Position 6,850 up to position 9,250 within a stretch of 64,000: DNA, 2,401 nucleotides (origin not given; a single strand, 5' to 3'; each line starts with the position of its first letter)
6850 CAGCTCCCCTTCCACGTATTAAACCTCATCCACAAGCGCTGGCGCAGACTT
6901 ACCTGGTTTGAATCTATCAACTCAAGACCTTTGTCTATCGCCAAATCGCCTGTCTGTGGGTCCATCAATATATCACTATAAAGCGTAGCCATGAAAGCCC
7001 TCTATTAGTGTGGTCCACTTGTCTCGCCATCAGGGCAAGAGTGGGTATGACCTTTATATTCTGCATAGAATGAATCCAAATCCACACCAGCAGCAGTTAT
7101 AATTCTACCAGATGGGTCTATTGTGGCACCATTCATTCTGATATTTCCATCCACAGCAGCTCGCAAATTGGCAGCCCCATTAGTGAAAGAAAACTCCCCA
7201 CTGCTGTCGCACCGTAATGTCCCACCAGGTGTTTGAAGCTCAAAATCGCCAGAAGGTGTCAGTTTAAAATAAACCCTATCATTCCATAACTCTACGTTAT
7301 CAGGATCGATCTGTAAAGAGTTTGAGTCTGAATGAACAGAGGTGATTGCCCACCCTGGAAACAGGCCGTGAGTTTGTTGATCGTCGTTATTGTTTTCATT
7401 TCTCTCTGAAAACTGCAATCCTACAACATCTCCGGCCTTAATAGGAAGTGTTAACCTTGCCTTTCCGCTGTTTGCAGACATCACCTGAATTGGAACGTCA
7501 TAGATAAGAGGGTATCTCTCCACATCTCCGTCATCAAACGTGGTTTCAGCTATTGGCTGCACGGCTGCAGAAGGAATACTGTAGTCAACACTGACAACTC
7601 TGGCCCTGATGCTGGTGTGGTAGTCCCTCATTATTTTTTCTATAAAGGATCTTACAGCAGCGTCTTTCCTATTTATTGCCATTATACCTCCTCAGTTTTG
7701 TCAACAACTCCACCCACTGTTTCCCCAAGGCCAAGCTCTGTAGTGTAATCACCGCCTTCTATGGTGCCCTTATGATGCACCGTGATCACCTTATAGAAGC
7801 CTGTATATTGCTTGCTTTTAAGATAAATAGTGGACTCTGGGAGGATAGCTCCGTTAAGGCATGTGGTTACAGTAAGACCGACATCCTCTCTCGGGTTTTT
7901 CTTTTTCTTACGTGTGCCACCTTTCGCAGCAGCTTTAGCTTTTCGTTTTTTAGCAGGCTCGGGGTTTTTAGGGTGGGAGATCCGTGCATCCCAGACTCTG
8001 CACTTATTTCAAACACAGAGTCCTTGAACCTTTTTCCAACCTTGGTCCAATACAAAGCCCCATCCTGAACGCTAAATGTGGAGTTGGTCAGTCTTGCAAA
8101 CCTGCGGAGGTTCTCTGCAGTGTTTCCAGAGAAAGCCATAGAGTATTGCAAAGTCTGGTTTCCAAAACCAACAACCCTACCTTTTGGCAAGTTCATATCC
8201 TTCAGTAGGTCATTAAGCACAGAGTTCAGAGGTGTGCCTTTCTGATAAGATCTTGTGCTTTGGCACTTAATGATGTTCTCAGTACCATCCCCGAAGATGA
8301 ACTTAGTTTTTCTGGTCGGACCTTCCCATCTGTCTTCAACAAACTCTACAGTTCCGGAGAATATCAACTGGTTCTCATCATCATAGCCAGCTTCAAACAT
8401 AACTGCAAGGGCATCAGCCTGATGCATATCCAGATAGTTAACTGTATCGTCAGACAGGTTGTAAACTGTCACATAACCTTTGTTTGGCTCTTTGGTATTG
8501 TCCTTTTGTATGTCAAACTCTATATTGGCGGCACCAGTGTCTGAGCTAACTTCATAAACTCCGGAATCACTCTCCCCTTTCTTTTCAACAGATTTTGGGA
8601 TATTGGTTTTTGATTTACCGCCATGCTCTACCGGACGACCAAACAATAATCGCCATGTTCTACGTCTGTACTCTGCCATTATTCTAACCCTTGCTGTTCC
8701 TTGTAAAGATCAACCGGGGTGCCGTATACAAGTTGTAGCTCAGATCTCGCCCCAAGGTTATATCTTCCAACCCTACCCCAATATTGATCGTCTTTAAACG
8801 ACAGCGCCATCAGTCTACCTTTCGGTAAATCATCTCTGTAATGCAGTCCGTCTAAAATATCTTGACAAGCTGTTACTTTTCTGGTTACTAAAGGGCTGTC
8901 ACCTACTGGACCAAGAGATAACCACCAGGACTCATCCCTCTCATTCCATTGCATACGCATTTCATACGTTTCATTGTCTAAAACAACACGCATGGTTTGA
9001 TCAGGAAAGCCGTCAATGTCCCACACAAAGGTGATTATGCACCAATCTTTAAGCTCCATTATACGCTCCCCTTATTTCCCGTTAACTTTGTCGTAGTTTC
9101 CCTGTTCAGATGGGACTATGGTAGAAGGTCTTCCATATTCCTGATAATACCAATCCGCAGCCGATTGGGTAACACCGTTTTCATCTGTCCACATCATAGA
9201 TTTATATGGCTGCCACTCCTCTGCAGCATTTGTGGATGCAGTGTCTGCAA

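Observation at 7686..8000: Baseplate-region gene with alternative-frame C-terminus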

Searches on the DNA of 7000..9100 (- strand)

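Call 4: search_dna_similar(query=window:7000-9100:-, collection=phages, mode=near)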
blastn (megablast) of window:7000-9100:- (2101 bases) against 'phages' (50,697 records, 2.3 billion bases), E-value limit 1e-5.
Records with a match: 119; places in all: 120; records where one place covers at least 80% of the query: 116.
Best place of each record, by identity: >=99% 1; 95-99% 110; 90-95% 8.
By first word of the organism name: Escherichia 97; Campylobacter 18; Phage 2; Shigella 1; Vequintavirinae 1.
By host as written in the record: Escherichia coli 33; Campylobacter jejuni 16; Escherichia coli K-12 MG1655 12; Escherichia coli K-12 12; - 11; Escherichia coli O157:H7 6; Escherichia coli O177 3; Escherichia coli O157:H7 E318 2; and 18 more.
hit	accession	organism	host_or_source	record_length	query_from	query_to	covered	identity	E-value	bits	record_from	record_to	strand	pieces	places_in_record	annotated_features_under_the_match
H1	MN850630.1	Escherichia phage naam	Escherichia coli K-12 MG1655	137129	1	2101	100%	98.2%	0e+0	3681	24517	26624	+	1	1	hypothetical protein (x4)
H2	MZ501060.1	Escherichia phage DrSchubert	Escherichia coli K-12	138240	1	2101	100%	98.2%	0e+0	3681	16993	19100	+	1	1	baseplate hub protein | baseplate central spike and tail lysozyme | hypothetical protein | tail tube initiator protein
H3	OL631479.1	Escherichia phage ECML-10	Escherichia coli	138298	1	2101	100%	98.2%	0e+0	3681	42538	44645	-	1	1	hypothetical protein (x4)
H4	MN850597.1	Escherichia phage isim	Escherichia coli K-12 MG1655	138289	1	2101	100%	98.1%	0e+0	3664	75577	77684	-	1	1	hypothetical protein (x4)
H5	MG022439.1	Phage 203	cottage cheese, cow milk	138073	1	2101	100%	98.0%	0e+0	3653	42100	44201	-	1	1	hypothetical protein (x4)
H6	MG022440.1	Phage 206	poultry liver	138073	1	2101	100%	98.0%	0e+0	3653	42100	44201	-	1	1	hypothetical protein (x4)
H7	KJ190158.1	Escherichia phage FFH2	Escherichia coli O157:H7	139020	1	2101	100%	98.0%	0e+0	3653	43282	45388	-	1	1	hypothetical protein (x4)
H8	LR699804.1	Escherichia phage rV5_ev146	-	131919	1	2101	100%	98.0%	0e+0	3653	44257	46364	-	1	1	tail protein | baseplate protein | structural protein (x2)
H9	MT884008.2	Escherichia phage vb_EcoM_bov10K2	Escherichia coli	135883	1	2101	100%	98.0%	0e+0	3653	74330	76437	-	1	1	hypothetical protein (x4)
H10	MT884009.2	Escherichia phage vb_EcoM_bov11CS3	Escherichia coli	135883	1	2101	100%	98.0%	0e+0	3653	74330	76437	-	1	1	hypothetical protein (x4)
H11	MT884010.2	Escherichia phage vb_EcoM_bov22_2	Escherichia coli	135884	1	2101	100%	98.0%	0e+0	3653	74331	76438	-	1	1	hypothetical protein (x4)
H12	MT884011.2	Escherichia phage vb_EcoM_bov25_3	Escherichia coli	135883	1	2101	100%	98.0%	0e+0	3653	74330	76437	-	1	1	hypothetical protein (x4)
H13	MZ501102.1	Escherichia phage RudolfGeigy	Escherichia coli K-12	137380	1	2101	100%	98.0%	0e+0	3653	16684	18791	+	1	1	baseplate hub protein | baseplate central spike and tail lysozyme | hypothetical protein | tail tube initiator protein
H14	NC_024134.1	Escherichia phage FFH2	Escherichia coli O157:H7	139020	1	2101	100%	98.0%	0e+0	3653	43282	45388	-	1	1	baseplate hub | hypothetical protein (x2) | virion structural protein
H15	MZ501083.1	Escherichia phage JohannBauhin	Escherichia coli K-12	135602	1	2101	100%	98.0%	0e+0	3648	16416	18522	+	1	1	baseplate hub protein | baseplate central spike and tail lysozyme | hypothetical protein | tail tube initiator protein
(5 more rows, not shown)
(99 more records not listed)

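Call 5: get_annotated_region(hit=H2, flank=1500)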
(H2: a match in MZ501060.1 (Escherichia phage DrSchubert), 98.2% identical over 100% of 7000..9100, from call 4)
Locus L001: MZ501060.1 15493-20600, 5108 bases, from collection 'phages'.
description: Escherichia phage DrSchubert, complete genome.
organism: Escherichia phage DrSchubert (NCBI taxid 2852022)
taxonomy: Viruses; Duplodnaviria; Heunggongvirae; Uroviricota; Caudoviricetes; Vequintavirinae; Vequintavirus
host: Escherichia coli K-12; source: Wenkenpark pond; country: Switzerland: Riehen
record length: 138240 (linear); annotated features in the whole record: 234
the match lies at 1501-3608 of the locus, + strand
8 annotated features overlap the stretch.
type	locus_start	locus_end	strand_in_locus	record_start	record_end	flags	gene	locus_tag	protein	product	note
CDS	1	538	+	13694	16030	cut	-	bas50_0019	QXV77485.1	tail tape measure protein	-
CDS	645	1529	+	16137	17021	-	-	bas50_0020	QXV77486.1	tail tube initiator protein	-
CDS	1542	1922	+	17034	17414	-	-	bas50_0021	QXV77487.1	hypothetical protein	-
CDS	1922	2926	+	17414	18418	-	-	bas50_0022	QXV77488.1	baseplate hub protein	-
CDS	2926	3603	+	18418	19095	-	-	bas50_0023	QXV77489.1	baseplate central spike and tail lysozyme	-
CDS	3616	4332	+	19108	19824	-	-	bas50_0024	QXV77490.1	baseplate protein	-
CDS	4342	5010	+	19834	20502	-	-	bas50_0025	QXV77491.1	sialidase domain protein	-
CDS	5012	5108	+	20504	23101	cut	-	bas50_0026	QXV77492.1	lateral tail fiber protein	lateral tail fiber protein with glycosidase domains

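Call 6: get_annotated_region(hit=H5, flank=1500)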
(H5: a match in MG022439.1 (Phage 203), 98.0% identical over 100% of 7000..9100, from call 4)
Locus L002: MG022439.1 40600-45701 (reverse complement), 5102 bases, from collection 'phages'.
description: Phage 203, complete genome.
organism: Phage 203 (NCBI taxid 2048062)
taxonomy: Viruses; Duplodnaviria; Heunggongvirae; Uroviricota; Caudoviricetes; Vequintavirinae; Vequintavirus
host: -; source: cottage cheese, cow milk; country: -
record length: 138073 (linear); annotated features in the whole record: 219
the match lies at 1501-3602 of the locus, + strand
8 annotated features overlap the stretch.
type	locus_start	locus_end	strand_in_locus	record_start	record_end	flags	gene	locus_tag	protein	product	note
CDS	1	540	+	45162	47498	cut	-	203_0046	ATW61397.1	tape measure protein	-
CDS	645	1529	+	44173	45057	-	-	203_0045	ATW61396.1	hypothetical protein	-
CDS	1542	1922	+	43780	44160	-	-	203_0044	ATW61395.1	hypothetical protein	-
CDS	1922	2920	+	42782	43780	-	-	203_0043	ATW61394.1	hypothetical protein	-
CDS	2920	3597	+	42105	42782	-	-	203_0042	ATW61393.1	hypothetical protein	-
CDS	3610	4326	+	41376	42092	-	-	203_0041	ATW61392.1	hypothetical protein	-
CDS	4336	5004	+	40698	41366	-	-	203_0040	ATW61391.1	hypothetical protein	JK_75P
CDS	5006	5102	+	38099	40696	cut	-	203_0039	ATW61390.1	tail protein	-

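Call 7: get_annotated_region(hit=H14, flank=1500)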
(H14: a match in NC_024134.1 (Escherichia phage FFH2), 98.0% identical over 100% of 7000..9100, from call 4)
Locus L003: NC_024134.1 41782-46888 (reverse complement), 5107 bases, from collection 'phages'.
description: Escherichia phage vB_EcoM_FFH2, complete genome.
organism: Escherichia phage FFH2 (NCBI taxid 1446490)
taxonomy: Viruses; Duplodnaviria; Heunggongvirae; Uroviricota; Caudoviricetes; Vequintavirinae; Vequintavirus; Vequintavirus FFH2
host: Escherichia coli O157:H7; source: -; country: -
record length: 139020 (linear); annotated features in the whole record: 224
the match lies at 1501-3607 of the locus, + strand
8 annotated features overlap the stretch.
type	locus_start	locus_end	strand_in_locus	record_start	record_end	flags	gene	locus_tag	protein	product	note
CDS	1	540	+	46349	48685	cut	-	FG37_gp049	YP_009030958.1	tail length tape measure protein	ORF49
CDS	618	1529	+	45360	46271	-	-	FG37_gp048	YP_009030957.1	hypothetical protein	ORF48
CDS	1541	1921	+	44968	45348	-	-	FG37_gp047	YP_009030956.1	virion structural protein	ORF47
CDS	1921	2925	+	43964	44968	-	-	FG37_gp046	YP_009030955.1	baseplate hub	ORF46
CDS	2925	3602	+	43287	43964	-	-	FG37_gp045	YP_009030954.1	hypothetical protein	ORF45; similar to Enterobacteria phage 4MG putative baseplate assembly protein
CDS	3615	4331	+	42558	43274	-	-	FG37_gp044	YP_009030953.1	hypothetical protein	ORF44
CDS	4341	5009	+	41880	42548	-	-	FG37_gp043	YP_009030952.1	tail fiber protein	ORF43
CDS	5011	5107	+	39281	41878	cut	-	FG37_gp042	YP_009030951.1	tail protein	ORF42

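Call 10: search_dna_similar(query=window:7940-8005:-, collection=phages, mode=distant, max_rows=60)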
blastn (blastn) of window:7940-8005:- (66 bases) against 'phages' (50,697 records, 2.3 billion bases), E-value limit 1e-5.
Records with a match: 117; places in all: 117; records where one place covers at least 80% of the query: 117.
Best place of each record, by identity: 95-99% 8; 90-95% 109.
By first word of the organism name: Escherichia 95; Campylobacter 18; Phage 2; Shigella 1; Vequintavirinae 1.
By host as written in the record: Escherichia coli 33; Campylobacter jejuni 16; Escherichia coli K-12 12; Escherichia coli K-12 MG1655 12; - 11; Escherichia coli O157:H7 6; Escherichia coli O177 3; Escherichia coli O157 2; and 18 more.
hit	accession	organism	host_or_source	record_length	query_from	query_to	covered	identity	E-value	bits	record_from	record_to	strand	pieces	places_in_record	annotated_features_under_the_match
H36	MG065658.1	Campylobacter phage C7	Campylobacter jejuni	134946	1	66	100%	95.5%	4e-21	104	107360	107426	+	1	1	record has no annotation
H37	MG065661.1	Campylobacter phage C9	Campylobacter jejuni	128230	1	66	100%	95.5%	4e-21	104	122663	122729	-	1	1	record has no annotation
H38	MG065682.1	Campylobacter phage A112b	Campylobacter jejuni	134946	1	66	100%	95.5%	4e-21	104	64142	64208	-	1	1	record has no annotation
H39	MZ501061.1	Escherichia phage EduardKellenberger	Escherichia coli K-12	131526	1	66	100%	95.5%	4e-21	104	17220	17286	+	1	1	baseplate hub protein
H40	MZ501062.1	Escherichia phage EmilHeitz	Escherichia coli K-12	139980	1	66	100%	95.5%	4e-21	104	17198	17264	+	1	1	baseplate hub protein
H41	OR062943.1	Escherichia phage 241Ecol014PP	Escherichia coli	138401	1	66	100%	95.5%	4e-21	104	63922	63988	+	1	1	pyocin-like protein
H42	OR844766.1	Escherichia phage ECO111 5-P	Escherichia coli O111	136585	1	66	100%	95.5%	4e-21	104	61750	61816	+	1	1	record has no annotation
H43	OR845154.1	Escherichia phage EC22.5-2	Escherichia coli ATCC 25922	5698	1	66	100%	95.5%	4e-21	104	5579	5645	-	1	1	record has no annotation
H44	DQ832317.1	Escherichia phage V5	Escherichia coli O157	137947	1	66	100%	94.0%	5e-20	100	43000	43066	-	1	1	conserved hypothetical protein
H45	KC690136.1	Escherichia phage JES2013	Escherichia coli O157:H7 E318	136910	1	66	100%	94.0%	5e-20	100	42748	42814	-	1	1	hypothetical protein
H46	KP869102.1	Escherichia coli O157 typing phage 4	Escherichia coli O157:H7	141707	1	66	100%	94.0%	5e-20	100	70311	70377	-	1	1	hypothetical protein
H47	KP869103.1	Escherichia coli O157 typing phage 5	Escherichia coli O157:H7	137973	1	66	100%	94.0%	5e-20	100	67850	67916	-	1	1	hypothetical protein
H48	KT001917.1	Escherichia phage Murica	Escherichia coli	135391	1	66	100%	94.0%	5e-20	100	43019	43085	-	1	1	hypothetical protein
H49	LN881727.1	Escherichia phage slur16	Escherichia coli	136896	1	66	100%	94.0%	5e-20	100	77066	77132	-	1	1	hypothetical protein [Escherichia phage vB_EcoM_FFH2]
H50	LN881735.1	Escherichia phage slur12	Escherichia coli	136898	1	66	100%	94.0%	5e-20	100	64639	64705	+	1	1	hypothetical protein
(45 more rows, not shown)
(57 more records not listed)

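Call 25: search_dna_similar(query=window:7940-8005:-, collection=phages, mode=distant, max_rows=60, rows=spread)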
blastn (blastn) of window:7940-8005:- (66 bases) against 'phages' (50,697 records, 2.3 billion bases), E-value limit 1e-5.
Records with a match: 117; places in all: 117; records where one place covers at least 80% of the query: 117.
Best place of each record, by identity: 95-99% 8; 90-95% 109.
By first word of the organism name: Escherichia 95; Campylobacter 18; Phage 2; Shigella 1; Vequintavirinae 1.
By host as written in the record: Escherichia coli 33; Campylobacter jejuni 16; Escherichia coli K-12 12; Escherichia coli K-12 MG1655 12; - 11; Escherichia coli O157:H7 6; Escherichia coli O177 3; Escherichia coli O157 2; and 18 more.
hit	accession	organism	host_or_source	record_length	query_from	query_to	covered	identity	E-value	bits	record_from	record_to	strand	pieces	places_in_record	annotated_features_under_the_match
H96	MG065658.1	Campylobacter phage C7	Campylobacter jejuni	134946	1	66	100%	95.5%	4e-21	104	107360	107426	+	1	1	record has no annotation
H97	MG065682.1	Campylobacter phage A112b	Campylobacter jejuni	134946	1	66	100%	95.5%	4e-21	104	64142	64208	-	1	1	record has no annotation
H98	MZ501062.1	Escherichia phage EmilHeitz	Escherichia coli K-12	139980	1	66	100%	95.5%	4e-21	104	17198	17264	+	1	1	baseplate hub protein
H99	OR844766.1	Escherichia phage ECO111 5-P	Escherichia coli O111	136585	1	66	100%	95.5%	4e-21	104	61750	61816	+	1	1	record has no annotation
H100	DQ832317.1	Escherichia phage V5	Escherichia coli O157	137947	1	66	100%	94.0%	5e-20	100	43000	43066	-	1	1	conserved hypothetical protein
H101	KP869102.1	Escherichia coli O157 typing phage 4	Escherichia coli O157:H7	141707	1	66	100%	94.0%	5e-20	100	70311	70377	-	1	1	hypothetical protein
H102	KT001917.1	Escherichia phage Murica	Escherichia coli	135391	1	66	100%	94.0%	5e-20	100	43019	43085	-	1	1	hypothetical protein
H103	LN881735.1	Escherichia phage slur12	Escherichia coli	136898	1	66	100%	94.0%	5e-20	100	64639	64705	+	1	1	hypothetical protein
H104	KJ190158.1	Escherichia phage FFH2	Escherichia coli O157:H7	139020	1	66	100%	94.0%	5e-20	100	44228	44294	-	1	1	hypothetical protein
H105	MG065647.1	Campylobacter phage D#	Campylobacter jejuni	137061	1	66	100%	94.0%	5e-20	100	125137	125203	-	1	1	record has no annotation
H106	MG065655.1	Campylobacter phage C2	Campylobacter jejuni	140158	1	66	100%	94.0%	5e-20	100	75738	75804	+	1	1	record has no annotation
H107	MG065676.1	Campylobacter phage A116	Campylobacter jejuni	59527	1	66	100%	94.0%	5e-20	100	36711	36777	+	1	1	record has no annotation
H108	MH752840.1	Escherichia phage vB_EcoM-Pr121LW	Escherichia coli STEC O121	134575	1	66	100%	94.0%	5e-20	100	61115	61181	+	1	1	hypothetical protein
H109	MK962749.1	Shigella phage CM1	Escherichia coli DH5alpha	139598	1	66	100%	94.0%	5e-20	100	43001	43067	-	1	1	hypothetical protein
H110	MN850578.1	Escherichia phage nomo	Escherichia coli K-12 MG1655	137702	1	66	100%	94.0%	5e-20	100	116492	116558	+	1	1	hypothetical protein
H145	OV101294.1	Escherichia phage vB_Eco_Alma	-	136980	1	66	100%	92.5%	2e-17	92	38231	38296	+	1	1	hypothetical protein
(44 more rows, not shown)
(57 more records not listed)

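Call 26: get_annotated_region(hit=H145, flank=900)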
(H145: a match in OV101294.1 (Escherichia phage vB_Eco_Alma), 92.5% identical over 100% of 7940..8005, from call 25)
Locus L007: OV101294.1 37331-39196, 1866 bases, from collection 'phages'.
description: Escherichia phage vB_Eco_Alma genome assembly, chromosome: 1.
organism: Escherichia phage vB_Eco_Alma (NCBI taxid 2824131)
taxonomy: Viruses; Duplodnaviria; Heunggongvirae; Uroviricota; Caudoviricetes; Vequintavirinae; Vequintavirus
host: -; source: -; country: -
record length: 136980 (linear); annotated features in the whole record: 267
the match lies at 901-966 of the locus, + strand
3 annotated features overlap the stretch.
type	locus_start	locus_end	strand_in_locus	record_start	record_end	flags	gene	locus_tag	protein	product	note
CDS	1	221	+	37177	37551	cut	-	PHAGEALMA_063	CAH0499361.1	hypothetical protein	label:PhageAlma_063; BLAST hypothetical protein P766_gp046 [Escherichia phage JES2013] YP_008530291.1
CDS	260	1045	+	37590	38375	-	-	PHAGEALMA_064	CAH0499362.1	hypothetical protein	label:PhageAlma_064; BLAST hypothetical protein FDH54_gp048 [Escherichia phage V18] YP_009602276.1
CDS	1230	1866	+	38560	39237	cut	-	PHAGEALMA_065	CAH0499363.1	hypothetical protein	label:PhageAlma_065; hypothetical protein rv5_gp045 [Escherichia phage V5] YP_002003547.1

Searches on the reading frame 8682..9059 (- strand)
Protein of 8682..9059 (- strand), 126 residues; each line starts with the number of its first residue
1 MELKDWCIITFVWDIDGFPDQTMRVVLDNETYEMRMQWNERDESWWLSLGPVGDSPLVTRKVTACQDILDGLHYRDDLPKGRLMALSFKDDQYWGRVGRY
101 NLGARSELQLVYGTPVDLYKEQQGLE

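Call 20: search_protein_families(library=pfam, proteins=[window:8682-9059:-], max_evalue=0.01)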
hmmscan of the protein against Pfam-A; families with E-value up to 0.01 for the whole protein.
window:8682-9059:- (126 aa): 1 family
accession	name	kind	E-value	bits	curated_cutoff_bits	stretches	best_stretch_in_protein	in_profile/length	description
PF22479.2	Pam3_gp18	-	2.9e-18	66.7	24.2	1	14-114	5-100/101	Cyanophage baseplate Pam3 plug gp18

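Call 21: search_protein_families(library=phrogs, proteins=[window:8682-9059:-], max_evalue=0.001)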
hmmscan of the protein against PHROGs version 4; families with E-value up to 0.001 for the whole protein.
window:8682-9059:- (126 aa): 1 family
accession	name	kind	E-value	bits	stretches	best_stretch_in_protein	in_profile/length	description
phrog_349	-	head and packaging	1.8e-24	87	1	9-123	3-112/114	virion structural protein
